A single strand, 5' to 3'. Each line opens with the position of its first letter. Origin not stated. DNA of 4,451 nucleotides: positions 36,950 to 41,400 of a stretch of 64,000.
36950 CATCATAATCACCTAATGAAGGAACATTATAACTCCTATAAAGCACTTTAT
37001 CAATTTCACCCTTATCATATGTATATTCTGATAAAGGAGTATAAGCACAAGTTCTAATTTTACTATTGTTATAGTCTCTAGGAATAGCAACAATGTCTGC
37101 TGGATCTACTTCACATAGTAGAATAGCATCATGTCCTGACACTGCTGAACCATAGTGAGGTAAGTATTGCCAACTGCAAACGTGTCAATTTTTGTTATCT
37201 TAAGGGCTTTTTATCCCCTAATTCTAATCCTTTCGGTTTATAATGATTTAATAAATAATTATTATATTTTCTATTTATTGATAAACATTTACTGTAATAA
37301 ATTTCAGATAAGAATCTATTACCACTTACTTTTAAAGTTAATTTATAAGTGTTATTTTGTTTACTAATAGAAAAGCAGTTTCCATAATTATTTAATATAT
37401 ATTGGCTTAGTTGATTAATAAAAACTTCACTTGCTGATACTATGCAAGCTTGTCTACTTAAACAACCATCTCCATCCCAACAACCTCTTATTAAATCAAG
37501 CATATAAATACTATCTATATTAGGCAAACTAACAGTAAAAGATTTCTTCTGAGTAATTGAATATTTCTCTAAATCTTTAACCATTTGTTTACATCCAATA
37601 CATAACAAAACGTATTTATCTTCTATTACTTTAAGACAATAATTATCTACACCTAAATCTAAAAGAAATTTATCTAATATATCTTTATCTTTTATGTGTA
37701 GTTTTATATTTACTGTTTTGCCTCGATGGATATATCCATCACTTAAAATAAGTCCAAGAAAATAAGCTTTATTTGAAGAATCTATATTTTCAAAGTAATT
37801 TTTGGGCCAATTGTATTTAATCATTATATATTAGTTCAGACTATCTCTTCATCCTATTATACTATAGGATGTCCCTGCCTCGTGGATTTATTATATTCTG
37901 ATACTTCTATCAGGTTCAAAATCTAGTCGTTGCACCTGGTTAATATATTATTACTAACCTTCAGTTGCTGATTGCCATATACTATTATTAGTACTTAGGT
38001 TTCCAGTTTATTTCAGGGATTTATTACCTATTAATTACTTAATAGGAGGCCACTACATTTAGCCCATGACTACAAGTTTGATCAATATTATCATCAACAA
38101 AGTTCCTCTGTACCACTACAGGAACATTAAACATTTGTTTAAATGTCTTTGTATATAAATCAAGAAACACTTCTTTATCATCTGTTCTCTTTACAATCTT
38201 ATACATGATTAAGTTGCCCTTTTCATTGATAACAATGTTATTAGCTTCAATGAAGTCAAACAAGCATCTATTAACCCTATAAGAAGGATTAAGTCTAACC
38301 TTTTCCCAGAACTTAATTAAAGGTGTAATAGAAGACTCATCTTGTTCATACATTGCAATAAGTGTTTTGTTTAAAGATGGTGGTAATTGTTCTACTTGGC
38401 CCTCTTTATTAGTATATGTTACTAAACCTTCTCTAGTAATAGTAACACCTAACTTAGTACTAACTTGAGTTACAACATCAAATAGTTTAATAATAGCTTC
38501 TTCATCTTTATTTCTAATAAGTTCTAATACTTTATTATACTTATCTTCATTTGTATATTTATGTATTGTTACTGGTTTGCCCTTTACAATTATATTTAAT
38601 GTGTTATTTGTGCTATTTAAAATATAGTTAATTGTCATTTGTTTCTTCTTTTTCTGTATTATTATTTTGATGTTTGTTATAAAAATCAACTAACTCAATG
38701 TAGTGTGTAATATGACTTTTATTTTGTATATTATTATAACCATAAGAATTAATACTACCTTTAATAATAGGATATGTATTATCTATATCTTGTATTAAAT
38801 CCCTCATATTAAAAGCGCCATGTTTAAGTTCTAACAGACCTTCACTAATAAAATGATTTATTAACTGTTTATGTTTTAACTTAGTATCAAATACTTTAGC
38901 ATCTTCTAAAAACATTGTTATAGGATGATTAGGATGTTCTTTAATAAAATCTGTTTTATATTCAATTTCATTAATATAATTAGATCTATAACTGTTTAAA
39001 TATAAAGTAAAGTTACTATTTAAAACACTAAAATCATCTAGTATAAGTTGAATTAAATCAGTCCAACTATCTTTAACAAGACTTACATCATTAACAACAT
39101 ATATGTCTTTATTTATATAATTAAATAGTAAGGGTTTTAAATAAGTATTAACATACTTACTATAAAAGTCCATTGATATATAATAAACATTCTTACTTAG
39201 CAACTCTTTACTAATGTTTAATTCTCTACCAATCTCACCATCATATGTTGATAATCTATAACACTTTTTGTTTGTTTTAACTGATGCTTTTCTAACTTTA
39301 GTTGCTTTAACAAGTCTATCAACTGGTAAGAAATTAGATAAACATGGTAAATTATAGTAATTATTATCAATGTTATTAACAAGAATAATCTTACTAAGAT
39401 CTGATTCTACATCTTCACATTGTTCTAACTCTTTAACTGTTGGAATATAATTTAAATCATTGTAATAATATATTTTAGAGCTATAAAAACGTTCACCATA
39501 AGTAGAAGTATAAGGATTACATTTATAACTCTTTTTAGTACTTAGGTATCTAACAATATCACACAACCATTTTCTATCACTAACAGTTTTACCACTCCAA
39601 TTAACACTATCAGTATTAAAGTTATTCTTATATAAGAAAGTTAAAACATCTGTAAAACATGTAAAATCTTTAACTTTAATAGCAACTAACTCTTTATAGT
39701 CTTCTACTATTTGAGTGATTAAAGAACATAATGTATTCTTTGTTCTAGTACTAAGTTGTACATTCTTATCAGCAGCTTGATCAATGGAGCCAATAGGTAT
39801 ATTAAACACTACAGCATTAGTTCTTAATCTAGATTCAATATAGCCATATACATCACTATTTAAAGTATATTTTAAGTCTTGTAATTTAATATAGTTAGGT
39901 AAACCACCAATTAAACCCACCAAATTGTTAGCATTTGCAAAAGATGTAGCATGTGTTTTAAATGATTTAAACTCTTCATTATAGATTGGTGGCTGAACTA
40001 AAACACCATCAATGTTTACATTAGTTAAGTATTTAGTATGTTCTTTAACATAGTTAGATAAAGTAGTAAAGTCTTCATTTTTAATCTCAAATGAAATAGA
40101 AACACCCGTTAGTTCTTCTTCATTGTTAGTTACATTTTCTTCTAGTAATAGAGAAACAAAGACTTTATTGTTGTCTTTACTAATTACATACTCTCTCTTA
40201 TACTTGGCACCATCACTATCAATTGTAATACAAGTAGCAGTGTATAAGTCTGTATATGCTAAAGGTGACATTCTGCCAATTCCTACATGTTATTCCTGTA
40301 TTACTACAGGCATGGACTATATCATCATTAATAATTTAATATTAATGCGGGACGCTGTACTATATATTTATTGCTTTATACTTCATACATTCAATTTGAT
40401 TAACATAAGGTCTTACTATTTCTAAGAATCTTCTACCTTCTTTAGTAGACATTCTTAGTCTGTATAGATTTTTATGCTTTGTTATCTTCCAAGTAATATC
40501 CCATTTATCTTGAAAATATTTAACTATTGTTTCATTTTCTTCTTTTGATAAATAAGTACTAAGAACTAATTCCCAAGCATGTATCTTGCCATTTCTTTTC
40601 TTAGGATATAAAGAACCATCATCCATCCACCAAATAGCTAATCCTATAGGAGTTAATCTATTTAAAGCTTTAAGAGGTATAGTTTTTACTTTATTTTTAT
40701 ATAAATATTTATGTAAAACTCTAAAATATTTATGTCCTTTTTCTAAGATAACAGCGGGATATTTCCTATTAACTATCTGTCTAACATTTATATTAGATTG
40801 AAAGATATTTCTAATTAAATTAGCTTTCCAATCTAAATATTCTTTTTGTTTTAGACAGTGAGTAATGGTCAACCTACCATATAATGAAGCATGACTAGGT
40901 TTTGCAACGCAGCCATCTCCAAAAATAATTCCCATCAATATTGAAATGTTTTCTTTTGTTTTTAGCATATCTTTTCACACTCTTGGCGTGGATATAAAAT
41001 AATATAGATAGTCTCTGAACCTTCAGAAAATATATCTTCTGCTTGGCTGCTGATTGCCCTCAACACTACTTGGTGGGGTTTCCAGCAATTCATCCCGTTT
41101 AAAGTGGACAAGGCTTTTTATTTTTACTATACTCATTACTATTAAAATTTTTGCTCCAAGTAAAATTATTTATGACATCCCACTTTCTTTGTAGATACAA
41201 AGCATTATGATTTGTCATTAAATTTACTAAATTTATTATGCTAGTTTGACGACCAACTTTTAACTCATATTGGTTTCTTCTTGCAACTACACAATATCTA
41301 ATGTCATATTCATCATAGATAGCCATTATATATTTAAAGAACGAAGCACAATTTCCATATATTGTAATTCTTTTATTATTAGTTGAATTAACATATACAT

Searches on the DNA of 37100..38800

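Call 60: search_rna_families(source=window, start=37100, end=38800, threshold=evalue, max_evalue=0.1, show_alignments=1)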
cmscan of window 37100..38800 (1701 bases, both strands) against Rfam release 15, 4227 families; matches with E-value up to 0.1: 1.
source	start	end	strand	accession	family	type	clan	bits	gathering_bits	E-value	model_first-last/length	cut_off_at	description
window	37817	38070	-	RF00028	Intron_gpI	Intron;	-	46.6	50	2.8e-10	1-253/253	no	Group I catalytic intron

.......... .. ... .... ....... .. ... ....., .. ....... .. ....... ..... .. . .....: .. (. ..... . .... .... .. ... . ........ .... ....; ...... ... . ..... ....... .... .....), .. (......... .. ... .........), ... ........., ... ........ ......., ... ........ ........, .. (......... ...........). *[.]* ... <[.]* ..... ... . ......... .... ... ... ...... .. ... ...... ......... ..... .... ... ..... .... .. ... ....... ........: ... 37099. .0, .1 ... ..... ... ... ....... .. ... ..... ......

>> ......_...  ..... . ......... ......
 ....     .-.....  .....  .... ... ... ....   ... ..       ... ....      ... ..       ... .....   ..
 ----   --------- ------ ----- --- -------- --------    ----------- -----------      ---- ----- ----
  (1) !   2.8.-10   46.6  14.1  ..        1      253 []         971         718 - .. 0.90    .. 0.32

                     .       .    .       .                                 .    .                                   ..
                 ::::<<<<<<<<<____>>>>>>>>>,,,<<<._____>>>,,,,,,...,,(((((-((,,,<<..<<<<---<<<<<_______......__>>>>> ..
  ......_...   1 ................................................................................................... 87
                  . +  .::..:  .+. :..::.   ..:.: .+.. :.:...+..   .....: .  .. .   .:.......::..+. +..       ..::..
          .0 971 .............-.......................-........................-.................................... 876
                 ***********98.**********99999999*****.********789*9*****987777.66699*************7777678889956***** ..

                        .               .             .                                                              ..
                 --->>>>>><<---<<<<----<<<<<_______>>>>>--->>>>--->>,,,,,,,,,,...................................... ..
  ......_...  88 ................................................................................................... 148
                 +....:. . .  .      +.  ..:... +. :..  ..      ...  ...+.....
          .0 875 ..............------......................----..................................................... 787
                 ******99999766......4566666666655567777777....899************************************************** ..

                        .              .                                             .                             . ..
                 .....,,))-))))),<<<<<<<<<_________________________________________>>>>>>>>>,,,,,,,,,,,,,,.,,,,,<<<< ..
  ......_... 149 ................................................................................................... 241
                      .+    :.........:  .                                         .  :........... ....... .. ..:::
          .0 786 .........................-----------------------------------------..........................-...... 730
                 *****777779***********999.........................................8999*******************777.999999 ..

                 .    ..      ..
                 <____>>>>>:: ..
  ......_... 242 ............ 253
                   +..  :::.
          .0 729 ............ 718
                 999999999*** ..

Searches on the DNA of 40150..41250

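Call 69: search_rna_families(source=window, start=40150, end=41250, threshold=evalue, max_evalue=1, show_alignments=1)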
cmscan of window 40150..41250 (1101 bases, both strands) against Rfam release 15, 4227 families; matches with E-value up to 1: 3.
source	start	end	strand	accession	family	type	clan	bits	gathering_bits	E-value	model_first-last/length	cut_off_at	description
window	40985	41094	-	RF00028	Intron_gpI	Intron;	-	38.8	50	3.9e-08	53-154/253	no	Group I catalytic intron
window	40294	40408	-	RF00028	Intron_gpI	Intron;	-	26.5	50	0.00018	1-253/253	no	Group I catalytic intron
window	40524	40573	-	RF02444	SpR10_sRNA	Gene; sRNA;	-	18.2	50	0.45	1-47/47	no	Streptococcus sRNA SpR10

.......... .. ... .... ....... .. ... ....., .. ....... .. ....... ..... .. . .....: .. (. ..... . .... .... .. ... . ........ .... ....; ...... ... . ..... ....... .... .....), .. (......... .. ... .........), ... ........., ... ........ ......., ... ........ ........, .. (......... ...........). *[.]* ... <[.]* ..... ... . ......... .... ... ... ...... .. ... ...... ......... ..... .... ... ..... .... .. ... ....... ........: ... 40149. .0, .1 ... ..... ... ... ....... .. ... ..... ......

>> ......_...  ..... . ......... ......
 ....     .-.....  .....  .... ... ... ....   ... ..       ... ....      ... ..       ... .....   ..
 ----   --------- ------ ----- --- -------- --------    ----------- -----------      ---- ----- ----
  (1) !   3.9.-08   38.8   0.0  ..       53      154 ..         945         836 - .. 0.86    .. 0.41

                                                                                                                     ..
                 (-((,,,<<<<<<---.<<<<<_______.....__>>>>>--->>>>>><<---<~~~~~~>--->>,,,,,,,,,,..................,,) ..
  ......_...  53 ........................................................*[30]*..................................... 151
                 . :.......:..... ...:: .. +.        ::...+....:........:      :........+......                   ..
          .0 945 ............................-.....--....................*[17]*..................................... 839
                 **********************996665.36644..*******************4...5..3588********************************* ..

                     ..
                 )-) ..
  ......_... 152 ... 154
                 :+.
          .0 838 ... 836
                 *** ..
